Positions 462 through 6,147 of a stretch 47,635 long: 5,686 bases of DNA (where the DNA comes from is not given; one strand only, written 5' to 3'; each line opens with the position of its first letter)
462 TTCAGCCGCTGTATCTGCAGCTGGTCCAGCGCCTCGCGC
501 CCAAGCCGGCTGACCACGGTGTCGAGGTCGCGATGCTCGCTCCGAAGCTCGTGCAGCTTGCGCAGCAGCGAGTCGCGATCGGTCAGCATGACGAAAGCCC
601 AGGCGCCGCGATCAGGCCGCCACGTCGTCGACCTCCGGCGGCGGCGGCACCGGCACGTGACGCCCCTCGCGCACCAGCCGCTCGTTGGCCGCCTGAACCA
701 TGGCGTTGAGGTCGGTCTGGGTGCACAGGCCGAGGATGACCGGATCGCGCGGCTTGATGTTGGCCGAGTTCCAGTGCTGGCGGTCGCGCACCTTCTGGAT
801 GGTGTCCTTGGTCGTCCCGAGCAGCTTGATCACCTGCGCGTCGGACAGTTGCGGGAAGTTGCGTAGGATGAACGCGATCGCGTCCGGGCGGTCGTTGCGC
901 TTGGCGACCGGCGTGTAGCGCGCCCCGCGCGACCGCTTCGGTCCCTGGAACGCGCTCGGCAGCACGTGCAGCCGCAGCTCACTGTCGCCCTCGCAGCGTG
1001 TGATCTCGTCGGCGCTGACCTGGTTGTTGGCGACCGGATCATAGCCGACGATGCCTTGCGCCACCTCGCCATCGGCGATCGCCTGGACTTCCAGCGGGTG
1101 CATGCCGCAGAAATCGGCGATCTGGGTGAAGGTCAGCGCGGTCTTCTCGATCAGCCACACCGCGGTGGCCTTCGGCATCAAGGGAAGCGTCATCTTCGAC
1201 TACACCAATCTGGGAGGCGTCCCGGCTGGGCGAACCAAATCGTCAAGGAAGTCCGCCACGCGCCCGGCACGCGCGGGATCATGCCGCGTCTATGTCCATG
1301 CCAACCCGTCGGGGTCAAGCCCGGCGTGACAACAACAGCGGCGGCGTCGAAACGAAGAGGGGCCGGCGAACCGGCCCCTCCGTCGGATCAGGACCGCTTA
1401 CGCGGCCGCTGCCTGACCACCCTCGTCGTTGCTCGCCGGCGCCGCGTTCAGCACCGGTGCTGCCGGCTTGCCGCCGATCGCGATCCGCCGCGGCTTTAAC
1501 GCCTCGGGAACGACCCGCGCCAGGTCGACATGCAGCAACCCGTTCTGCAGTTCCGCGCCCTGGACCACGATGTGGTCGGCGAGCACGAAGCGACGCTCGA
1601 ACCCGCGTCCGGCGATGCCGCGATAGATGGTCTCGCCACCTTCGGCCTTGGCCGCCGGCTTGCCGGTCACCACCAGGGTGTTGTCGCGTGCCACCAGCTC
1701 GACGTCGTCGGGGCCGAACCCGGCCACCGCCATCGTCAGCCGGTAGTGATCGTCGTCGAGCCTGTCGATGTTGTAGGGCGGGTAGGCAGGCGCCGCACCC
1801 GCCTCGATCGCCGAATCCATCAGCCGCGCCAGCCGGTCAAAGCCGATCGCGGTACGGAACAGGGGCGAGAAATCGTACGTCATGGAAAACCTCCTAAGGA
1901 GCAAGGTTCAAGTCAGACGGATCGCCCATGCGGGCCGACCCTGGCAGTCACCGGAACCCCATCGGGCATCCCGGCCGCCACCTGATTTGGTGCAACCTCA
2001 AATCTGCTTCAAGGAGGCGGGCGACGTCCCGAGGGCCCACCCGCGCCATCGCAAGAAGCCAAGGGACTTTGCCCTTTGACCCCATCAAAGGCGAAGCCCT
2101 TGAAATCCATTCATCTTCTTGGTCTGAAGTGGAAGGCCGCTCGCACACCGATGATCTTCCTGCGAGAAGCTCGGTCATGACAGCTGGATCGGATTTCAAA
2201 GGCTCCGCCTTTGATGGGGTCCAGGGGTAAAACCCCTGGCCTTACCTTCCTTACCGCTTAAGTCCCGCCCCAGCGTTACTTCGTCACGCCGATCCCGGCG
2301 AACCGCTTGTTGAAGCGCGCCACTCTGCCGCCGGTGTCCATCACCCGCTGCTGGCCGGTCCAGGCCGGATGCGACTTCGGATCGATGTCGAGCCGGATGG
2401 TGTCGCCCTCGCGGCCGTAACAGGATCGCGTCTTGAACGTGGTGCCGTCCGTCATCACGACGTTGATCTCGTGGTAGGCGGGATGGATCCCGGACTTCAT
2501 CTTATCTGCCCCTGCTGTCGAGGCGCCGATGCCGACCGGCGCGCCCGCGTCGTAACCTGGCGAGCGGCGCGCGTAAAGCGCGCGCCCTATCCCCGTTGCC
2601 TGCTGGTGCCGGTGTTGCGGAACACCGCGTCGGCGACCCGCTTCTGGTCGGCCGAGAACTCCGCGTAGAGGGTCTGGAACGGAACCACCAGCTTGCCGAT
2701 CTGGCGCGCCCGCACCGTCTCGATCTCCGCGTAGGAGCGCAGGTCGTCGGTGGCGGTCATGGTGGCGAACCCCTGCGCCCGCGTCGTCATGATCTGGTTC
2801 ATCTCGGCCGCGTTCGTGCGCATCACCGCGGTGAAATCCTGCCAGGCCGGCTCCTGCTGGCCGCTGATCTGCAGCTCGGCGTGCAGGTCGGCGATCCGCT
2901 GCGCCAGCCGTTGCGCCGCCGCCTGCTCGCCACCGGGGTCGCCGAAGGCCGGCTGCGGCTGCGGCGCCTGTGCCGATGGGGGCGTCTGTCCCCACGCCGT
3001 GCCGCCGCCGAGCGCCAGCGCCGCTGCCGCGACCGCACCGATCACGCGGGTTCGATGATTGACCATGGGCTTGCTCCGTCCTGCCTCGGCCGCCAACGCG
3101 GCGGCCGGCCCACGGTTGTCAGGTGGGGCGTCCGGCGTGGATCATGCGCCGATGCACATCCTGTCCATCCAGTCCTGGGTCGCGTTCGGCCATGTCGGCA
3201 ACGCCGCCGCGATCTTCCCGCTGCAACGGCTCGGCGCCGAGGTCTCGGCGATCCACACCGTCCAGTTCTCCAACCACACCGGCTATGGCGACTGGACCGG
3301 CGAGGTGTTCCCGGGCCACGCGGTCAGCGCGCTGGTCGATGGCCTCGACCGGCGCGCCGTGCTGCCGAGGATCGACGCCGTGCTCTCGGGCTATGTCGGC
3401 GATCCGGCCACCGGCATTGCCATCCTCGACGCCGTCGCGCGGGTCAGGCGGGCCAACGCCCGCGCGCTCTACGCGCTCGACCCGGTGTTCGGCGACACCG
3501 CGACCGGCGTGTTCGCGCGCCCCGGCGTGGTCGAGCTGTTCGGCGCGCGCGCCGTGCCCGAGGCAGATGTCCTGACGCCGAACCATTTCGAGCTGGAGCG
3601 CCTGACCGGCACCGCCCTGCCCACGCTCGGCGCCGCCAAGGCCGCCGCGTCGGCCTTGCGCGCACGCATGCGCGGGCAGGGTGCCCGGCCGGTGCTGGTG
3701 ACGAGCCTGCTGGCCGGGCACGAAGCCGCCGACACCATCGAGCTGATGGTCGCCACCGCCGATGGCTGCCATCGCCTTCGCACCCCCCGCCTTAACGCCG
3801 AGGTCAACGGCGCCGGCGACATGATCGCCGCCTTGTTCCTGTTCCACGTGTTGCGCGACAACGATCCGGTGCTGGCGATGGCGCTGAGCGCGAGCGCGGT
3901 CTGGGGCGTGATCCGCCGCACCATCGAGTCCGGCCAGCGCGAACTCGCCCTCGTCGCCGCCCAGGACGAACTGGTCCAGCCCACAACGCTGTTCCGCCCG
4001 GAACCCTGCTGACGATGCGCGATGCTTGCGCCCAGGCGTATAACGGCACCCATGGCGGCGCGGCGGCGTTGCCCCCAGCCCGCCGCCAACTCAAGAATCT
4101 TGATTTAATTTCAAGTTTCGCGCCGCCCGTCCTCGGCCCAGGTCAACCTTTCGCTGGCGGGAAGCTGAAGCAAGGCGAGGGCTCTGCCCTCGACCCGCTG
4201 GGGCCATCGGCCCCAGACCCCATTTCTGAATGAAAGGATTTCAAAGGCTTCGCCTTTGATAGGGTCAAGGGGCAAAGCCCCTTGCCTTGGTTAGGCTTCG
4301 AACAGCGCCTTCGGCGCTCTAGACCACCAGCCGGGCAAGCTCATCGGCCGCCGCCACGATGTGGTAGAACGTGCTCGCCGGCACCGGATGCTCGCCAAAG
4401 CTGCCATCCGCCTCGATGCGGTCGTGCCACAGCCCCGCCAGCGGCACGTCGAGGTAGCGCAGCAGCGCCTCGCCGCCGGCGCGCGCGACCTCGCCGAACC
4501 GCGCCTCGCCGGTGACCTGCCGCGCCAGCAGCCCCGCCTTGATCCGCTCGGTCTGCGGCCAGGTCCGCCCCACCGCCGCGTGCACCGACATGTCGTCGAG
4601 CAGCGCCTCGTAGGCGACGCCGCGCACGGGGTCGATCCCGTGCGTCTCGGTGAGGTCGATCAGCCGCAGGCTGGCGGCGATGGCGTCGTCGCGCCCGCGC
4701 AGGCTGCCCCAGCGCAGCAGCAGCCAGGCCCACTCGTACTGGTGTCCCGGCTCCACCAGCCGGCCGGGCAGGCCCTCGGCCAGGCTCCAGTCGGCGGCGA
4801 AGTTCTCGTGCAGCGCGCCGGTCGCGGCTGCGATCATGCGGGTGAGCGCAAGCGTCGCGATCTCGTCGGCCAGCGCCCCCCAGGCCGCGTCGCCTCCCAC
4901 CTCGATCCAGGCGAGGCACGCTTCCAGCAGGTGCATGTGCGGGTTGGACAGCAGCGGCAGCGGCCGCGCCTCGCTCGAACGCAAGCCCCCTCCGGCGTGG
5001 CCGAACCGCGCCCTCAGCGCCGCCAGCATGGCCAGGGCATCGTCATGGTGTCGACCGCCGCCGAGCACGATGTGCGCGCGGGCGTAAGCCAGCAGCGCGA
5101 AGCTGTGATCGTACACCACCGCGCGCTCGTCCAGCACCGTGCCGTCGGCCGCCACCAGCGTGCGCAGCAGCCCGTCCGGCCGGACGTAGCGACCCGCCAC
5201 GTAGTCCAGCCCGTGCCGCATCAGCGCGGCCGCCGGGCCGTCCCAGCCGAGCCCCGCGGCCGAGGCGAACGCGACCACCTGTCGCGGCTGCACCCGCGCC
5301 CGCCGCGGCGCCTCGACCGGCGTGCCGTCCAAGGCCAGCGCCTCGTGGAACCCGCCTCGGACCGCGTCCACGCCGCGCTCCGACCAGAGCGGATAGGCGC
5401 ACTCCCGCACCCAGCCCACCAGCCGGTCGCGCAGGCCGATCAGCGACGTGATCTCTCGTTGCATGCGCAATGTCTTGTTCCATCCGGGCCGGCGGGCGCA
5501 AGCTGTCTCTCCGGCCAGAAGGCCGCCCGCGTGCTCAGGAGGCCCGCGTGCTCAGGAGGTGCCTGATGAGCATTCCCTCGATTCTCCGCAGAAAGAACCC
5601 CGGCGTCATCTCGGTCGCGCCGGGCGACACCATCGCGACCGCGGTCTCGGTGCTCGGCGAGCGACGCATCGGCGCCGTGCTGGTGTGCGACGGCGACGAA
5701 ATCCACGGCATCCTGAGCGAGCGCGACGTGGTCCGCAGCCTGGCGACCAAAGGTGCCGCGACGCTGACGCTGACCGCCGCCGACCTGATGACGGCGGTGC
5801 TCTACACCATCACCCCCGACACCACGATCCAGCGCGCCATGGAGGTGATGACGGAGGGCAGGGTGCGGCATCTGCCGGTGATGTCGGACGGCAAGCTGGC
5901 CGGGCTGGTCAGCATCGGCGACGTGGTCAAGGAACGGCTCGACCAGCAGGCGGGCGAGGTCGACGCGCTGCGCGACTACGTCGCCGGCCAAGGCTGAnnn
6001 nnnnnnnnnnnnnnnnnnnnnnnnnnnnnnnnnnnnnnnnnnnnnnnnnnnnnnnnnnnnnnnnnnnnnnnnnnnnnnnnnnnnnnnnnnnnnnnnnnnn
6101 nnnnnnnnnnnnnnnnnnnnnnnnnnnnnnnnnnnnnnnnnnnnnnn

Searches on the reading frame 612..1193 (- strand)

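Call 9: search_protein_families(library=pfam, proteins=[window:612-1193:-], max_evalue=0.001)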
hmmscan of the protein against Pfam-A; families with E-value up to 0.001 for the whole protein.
window:612-1193:- (193 aa): 1 family
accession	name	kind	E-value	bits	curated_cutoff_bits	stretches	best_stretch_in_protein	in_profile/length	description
PF06242.16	TrcR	-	6.9e-63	211.3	22.2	1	34-170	1-138/139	Transcriptional cell cycle regulator TrcR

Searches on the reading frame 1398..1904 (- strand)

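Call 9: search_protein_families(library=pfam, proteins=[window:1398-1904:-], max_evalue=0.001)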
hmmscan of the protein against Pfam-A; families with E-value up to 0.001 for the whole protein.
window:1398-1904:- (168 aa): 1 family
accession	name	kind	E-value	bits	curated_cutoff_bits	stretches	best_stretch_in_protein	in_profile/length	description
PF00011.27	HSP20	-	9.9e-17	61.4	20.8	1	50-143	5-101/102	Hsp20/alpha crystallin family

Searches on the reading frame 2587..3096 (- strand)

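Call 9: search_protein_families(library=pfam, proteins=[window:2587-3096:-], max_evalue=0.001)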
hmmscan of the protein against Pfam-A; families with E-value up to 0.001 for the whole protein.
window:2587-3096:- (169 aa): 1 family
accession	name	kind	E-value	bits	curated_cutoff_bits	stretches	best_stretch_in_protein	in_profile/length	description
PF07813.17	LTXXQ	-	1.9e-08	35.4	24.3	1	65-157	3-98/100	LTXXQ motif family protein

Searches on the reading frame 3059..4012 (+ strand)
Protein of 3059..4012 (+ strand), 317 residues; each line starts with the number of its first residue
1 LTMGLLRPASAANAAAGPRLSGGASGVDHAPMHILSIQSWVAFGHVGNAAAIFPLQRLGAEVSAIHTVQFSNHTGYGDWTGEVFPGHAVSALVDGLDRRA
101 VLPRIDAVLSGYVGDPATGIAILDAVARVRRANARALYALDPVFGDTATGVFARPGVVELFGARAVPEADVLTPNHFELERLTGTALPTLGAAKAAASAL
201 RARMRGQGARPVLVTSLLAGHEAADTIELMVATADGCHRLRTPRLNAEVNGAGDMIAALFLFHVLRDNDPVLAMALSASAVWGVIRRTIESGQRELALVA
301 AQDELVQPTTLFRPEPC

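Call 9: search_protein_families(library=pfam, proteins=[window:3059-4012:+], max_evalue=0.001)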
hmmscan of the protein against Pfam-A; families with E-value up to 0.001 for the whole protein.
window:3059-4012:+ (317 aa): 2 families
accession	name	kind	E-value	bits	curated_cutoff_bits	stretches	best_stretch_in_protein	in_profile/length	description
PF08543.17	Phos_pyr_kin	-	1.7e-15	57.5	27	1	121-294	73-241/246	Phosphomethylpyrimidine kinase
PF00294.29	PfkB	-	1.7e-06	28.1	25.8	1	164-271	179-276/302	pfkB family carbohydrate kinase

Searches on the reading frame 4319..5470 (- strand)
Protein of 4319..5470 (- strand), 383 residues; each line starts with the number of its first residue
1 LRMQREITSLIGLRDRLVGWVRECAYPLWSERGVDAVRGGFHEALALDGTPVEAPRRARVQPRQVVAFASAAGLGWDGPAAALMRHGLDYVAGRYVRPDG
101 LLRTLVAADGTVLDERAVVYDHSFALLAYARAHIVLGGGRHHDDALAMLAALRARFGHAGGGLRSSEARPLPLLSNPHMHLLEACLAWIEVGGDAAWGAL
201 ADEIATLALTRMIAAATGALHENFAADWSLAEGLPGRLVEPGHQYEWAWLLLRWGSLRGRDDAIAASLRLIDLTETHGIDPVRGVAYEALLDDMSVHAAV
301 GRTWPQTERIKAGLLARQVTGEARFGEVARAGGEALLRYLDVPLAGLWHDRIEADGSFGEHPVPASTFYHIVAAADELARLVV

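Call 9: search_protein_families(library=pfam, proteins=[window:4319-5470:-], max_evalue=0.001)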
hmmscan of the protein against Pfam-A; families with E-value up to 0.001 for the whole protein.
window:4319-5470:- (383 aa): 1 family
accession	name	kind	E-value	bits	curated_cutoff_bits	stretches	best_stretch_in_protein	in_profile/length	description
PF07221.17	GlcNAc_2-epim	-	3.1e-70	237.6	23.4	1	40-374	1-347/347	N-acylglucosamine 2-epimerase (GlcNAc 2-epimerase)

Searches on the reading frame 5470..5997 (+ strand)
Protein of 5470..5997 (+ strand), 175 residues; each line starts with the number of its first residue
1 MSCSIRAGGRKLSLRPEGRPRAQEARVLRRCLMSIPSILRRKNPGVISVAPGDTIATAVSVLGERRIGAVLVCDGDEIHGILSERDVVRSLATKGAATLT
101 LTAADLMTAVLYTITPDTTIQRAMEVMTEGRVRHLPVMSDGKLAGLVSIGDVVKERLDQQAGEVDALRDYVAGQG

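Call 9: search_protein_families(library=pfam, proteins=[window:5470-5997:+], max_evalue=0.001)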
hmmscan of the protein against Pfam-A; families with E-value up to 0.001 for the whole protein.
window:5470-5997:+ (175 aa): 1 family
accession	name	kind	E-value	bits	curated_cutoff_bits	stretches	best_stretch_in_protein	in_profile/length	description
PF00571.33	CBS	-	3.6e-23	82.1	24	2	104-156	2-55/57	CBS domain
